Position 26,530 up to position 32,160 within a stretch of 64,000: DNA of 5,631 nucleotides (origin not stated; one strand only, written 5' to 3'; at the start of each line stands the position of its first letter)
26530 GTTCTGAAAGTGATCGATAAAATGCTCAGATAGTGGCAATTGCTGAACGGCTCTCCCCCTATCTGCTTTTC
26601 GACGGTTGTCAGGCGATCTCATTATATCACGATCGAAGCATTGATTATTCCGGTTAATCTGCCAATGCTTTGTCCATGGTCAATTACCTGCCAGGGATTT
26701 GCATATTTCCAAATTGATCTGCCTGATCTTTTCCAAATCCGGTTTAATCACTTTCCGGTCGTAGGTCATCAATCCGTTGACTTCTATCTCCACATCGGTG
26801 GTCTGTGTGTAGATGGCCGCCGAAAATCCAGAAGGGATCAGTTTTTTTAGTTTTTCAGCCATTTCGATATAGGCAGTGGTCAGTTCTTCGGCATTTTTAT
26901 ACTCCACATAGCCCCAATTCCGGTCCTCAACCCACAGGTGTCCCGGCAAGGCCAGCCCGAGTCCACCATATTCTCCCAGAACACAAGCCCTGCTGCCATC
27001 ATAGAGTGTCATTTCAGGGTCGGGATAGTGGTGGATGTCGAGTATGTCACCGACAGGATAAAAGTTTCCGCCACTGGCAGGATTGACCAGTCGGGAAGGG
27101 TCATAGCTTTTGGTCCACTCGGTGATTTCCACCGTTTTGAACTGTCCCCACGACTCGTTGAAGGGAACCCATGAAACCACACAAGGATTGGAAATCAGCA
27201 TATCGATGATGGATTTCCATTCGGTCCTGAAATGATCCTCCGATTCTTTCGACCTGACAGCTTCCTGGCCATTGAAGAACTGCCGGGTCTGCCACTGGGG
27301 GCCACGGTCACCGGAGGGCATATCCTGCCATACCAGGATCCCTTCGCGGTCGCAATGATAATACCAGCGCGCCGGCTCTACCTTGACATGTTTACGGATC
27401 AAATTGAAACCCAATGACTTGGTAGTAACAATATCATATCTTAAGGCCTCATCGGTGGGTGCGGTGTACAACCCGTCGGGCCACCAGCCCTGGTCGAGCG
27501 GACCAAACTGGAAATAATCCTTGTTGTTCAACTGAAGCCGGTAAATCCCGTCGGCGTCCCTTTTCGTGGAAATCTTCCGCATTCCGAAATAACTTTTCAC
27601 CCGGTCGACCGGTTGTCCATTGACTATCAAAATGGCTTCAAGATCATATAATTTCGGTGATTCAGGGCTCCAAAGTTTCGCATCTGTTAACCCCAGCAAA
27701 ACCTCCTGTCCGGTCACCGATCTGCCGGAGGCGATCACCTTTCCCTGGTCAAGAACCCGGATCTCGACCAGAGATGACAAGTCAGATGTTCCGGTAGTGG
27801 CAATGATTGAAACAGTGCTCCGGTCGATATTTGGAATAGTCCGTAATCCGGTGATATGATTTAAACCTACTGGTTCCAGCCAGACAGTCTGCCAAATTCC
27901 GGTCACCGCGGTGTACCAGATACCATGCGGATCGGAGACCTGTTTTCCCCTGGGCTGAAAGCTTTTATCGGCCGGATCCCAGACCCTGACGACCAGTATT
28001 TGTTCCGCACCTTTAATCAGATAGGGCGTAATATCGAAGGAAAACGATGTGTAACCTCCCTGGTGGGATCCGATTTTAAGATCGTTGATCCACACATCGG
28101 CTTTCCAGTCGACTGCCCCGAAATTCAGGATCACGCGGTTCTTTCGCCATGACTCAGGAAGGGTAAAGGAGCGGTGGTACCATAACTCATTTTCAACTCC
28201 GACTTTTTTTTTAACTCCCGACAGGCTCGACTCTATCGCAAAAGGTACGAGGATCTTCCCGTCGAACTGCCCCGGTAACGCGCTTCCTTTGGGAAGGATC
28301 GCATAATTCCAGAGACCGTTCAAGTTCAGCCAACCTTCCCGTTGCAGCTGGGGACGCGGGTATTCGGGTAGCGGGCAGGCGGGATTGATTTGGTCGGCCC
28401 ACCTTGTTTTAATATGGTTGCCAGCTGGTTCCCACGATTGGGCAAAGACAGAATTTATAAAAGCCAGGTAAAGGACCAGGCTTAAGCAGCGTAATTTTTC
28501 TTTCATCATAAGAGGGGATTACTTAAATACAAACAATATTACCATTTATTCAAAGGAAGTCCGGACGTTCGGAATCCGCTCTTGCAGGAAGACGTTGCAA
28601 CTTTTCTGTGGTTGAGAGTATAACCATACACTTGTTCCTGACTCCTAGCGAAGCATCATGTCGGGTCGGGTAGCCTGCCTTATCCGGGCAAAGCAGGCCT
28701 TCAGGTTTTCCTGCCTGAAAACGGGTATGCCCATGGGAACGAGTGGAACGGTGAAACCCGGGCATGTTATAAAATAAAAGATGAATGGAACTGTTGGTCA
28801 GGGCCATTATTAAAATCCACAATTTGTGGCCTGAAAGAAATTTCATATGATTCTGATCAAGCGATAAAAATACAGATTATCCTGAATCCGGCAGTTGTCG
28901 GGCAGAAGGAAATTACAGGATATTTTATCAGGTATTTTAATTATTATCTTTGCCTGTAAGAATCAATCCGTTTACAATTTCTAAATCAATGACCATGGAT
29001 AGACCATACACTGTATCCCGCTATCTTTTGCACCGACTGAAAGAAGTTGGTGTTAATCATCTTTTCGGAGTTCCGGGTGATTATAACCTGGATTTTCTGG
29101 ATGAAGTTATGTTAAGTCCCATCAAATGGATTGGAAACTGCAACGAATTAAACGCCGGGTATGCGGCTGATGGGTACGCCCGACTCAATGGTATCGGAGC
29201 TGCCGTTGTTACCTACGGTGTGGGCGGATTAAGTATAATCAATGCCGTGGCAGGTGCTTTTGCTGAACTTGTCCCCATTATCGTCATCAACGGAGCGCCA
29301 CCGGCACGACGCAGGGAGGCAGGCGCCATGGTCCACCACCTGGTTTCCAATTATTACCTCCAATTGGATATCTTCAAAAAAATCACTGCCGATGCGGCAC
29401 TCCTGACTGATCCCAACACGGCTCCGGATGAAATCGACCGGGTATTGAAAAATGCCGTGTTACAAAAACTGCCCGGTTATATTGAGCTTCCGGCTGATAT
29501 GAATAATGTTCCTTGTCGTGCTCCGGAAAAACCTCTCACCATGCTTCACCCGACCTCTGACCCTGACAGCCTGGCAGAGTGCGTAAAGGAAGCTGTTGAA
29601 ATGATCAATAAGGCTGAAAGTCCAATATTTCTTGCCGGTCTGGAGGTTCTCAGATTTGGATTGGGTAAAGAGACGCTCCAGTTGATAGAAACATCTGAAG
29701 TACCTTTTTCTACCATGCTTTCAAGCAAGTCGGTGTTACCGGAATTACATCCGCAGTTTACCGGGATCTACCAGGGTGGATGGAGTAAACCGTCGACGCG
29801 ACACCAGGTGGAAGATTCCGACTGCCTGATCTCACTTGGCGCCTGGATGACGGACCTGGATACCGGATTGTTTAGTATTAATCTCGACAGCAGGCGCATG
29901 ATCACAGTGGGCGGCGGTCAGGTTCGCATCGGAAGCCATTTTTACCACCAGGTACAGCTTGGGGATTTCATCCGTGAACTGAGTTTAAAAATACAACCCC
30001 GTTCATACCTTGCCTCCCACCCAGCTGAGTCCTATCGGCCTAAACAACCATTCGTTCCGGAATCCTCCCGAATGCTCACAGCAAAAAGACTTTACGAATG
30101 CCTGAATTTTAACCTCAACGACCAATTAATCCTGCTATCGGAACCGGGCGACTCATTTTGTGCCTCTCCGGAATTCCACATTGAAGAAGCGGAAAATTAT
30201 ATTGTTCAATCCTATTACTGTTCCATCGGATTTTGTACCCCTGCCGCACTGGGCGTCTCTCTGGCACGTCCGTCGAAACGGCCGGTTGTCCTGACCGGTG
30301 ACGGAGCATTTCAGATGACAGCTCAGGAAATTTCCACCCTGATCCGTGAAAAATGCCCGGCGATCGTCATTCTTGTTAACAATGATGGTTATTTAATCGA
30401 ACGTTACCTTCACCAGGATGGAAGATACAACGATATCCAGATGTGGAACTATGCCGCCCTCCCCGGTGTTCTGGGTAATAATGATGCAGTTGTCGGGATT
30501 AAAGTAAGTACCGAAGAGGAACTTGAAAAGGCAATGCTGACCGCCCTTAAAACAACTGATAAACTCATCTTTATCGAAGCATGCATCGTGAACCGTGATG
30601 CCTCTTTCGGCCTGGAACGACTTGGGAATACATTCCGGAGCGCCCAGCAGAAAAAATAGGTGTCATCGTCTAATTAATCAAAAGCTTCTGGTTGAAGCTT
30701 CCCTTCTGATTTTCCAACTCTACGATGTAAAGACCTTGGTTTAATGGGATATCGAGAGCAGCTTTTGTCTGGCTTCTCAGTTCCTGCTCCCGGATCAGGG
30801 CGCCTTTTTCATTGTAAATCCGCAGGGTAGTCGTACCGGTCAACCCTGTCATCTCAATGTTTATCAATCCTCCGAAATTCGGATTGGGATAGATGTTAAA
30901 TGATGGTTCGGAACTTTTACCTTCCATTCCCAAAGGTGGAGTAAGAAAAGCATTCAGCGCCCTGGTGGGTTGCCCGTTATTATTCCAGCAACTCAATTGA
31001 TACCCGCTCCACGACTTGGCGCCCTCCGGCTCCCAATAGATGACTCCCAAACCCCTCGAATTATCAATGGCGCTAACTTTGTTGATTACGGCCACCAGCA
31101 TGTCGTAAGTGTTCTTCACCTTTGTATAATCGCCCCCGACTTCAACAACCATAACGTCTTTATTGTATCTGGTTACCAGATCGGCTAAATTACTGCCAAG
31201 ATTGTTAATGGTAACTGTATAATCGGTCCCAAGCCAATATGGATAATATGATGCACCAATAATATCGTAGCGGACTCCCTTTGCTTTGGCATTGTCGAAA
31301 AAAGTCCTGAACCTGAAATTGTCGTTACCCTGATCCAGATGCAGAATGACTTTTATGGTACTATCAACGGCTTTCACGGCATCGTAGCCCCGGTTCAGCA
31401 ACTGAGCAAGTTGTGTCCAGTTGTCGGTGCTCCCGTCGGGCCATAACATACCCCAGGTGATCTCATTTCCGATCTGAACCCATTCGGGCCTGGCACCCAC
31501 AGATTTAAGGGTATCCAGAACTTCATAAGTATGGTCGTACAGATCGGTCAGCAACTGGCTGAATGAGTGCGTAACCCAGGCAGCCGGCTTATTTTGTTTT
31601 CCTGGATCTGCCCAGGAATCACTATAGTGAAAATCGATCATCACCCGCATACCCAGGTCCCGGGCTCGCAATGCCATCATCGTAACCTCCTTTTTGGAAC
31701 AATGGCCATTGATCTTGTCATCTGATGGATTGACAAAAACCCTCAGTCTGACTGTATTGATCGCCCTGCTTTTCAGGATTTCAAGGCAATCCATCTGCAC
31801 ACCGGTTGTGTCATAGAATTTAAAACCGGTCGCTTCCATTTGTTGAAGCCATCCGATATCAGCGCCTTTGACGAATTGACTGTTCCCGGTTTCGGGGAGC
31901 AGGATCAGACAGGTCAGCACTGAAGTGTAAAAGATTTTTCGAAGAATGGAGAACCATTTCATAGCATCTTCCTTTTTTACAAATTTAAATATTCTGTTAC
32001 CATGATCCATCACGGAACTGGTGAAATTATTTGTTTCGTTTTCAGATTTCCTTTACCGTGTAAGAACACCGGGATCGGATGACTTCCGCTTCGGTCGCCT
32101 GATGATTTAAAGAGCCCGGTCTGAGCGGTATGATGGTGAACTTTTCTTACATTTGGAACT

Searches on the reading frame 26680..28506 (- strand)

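Call 54: search_protein_families(library=pfam, proteins=[window:26680-28506:-], max_evalue=0.00001)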
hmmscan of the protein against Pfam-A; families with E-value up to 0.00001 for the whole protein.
window:26680-28506:- (608 aa): 4 families
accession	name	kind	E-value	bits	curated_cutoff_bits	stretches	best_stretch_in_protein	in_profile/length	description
PF02837.24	Glyco_hydro_2_N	-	1.7e-18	67.6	28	1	105-210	64-165/169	Glycosyl hydrolases family 2, sugar binding domain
PF22666.2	Glyco_hydro_2_N2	-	9.1e-11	42.5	27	1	105-176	47-118/167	Glycosyl hydrolase 2 galactose-binding domain-like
PF00703.27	Glyco_hydro_2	-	1.7e-10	42.1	23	1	217-310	2-109/109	Glycosyl hydrolases family 2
PF02836.23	Glyco_hydro_2_C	-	9.8e-08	31.9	21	1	353-489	36-173/302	Glycosyl hydrolases family 2, TIM barrel domain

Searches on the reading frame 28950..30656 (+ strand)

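Call 54: search_protein_families(library=pfam, proteins=[window:28950-30656:+], max_evalue=0.00001)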
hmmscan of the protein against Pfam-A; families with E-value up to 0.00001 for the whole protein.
window:28950-30656:+ (569 aa): 3 families
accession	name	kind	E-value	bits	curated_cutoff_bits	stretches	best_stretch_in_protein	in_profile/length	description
PF02776.23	TPP_enzyme_N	-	2.4e-29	102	26.8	1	21-126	2-109/119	Thiamine pyrophosphate enzyme, N-terminal TPP binding domain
PF02775.26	TPP_enzyme_C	-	1.8e-22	80.2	21.9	1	409-543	13-150/151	Thiamine pyrophosphate enzyme, C-terminal TPP binding domain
PF00205.28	TPP_enzyme_M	-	6.8e-21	74.8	30.4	1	212-336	1-125/137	Thiamine pyrophosphate enzyme, central domain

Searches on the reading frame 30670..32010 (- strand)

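Call 54: search_protein_families(library=pfam, proteins=[window:30670-32010:-], max_evalue=0.00001)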
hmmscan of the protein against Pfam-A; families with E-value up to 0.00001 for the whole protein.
window:30670-32010:- (446 aa): 2 families
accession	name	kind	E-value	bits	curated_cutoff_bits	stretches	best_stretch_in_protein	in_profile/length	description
PF07745.19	Glyco_hydro_53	-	2.6e-103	346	24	1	47-354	1-339/340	Glycosyl hydrolase family 53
PF18962.6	Por_Secre_tail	-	1.4e-09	38.5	27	1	373-445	1-75/75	Secretion system C-terminal sorting domain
